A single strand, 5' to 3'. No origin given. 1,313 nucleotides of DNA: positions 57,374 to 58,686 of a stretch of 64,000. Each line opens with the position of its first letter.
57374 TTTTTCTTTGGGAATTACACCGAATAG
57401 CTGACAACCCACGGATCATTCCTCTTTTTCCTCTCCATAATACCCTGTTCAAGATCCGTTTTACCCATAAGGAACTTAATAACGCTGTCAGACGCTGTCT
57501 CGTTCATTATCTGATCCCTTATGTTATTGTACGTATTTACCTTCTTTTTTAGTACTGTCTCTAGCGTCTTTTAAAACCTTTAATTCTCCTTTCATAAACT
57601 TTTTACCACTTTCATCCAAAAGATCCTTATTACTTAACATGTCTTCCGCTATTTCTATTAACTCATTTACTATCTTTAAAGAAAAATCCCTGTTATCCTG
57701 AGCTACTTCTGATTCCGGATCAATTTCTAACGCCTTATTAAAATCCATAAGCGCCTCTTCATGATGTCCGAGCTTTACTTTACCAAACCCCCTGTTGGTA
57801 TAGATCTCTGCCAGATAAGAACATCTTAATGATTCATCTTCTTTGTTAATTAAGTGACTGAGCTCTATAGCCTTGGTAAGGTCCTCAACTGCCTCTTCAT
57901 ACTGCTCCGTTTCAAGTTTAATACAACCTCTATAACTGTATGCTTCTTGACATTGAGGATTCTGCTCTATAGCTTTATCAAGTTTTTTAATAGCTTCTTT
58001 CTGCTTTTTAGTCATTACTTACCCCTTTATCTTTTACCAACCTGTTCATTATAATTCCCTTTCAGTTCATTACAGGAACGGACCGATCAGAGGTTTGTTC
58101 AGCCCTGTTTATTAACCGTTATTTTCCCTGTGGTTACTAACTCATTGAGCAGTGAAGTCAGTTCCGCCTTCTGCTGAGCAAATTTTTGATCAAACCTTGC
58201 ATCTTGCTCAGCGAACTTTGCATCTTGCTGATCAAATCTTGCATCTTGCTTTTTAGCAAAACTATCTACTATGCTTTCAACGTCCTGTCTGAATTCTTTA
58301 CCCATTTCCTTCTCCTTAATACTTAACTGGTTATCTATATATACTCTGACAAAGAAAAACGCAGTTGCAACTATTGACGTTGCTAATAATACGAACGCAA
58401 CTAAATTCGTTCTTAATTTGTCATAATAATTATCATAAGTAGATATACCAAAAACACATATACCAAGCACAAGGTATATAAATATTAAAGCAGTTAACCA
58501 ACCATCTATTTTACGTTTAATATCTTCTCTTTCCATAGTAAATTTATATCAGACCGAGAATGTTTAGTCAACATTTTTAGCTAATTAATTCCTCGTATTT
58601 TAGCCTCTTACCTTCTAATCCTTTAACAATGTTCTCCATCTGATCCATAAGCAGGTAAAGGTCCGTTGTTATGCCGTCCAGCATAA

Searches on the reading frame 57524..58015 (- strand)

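Call 59: search_protein_families(library=pfam, proteins=[window:57524-58015:-], max_evalue=0.001)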
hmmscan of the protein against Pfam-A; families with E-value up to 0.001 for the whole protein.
window:57524-58015:- (163 aa): 15 families
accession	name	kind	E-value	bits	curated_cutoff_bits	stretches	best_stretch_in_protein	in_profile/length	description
PF00515.34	TPR_1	-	2.1e-17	62.6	27.8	2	69-101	1-33/34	Tetratricopeptide repeat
PF07719.23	TPR_2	-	1.4e-15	56.5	27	2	24-52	2-30/34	Tetratricopeptide repeat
PF13414.12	TPR_11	-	1.1e-11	44.6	26.8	0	4-30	9-35/42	TPR repeat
PF13181.12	TPR_8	-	1.6e-11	43.9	25.7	1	69-101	1-33/34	Tetratricopeptide repeat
PF13371.12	TPR_9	-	7.8e-08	32.7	35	0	70-105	30-65/73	Tetratricopeptide repeat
PF10516.15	SHNi-TPR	-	7.4e-07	29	21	1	33-52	11-30/38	SHNi-TPR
PF13424.12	TPR_12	-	2.8e-06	27.9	30.1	1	26-100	6-76/77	Tetratricopeptide repeat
PF13431.12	TPR_17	-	8.5e-06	26.1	24.4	0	13-43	3-33/34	Tetratricopeptide repeat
PF12968.13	DUF3856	-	2.3e-05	24.8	27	1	32-109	18-96/143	Domain of Unknown Function (DUF3856)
PF13428.12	TPR_14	-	2.5e-05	25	23.5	0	80-105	12-37/44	Tetratricopeptide repeat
PF25063.1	ARM_TT21_C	-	3.2e-05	24.3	35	1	3-54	109-160/209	Tetratricopeptide repeat protein 21 C-terminal ARM domain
PF14559.12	TPR_19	-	5.9e-05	23.8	25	0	6-44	8-46/68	Tetratricopeptide repeat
PF01239.28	PPTA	-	0.00017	21.6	29.5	0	7-31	3-27/32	Protein prenyltransferase alpha subunit repeat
PF23914.1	TPR_CcmH_CycH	-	0.00032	21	42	0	3-50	101-148/158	Cytochrome c-type biogenesis protein H TPR domain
PF13432.12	TPR_16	-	0.00096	20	32.7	0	7-51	15-59/65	Tetratricopeptide repeat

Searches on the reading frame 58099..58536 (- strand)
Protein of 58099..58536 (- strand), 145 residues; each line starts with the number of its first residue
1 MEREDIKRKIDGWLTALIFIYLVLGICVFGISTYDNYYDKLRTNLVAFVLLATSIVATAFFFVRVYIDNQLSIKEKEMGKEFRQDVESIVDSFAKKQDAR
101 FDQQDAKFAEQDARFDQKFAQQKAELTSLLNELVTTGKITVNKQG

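Call 59: search_protein_families(library=pfam, proteins=[window:58099-58536:-], max_evalue=0.001)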
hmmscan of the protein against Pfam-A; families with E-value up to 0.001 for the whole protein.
window:58099-58536:- (145 aa): 1 family
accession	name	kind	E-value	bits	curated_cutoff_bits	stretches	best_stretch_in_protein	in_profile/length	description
PF11368.13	DUF3169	-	0.00029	21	31.6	1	9-88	96-177/250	Protein of unknown function (DUF3169)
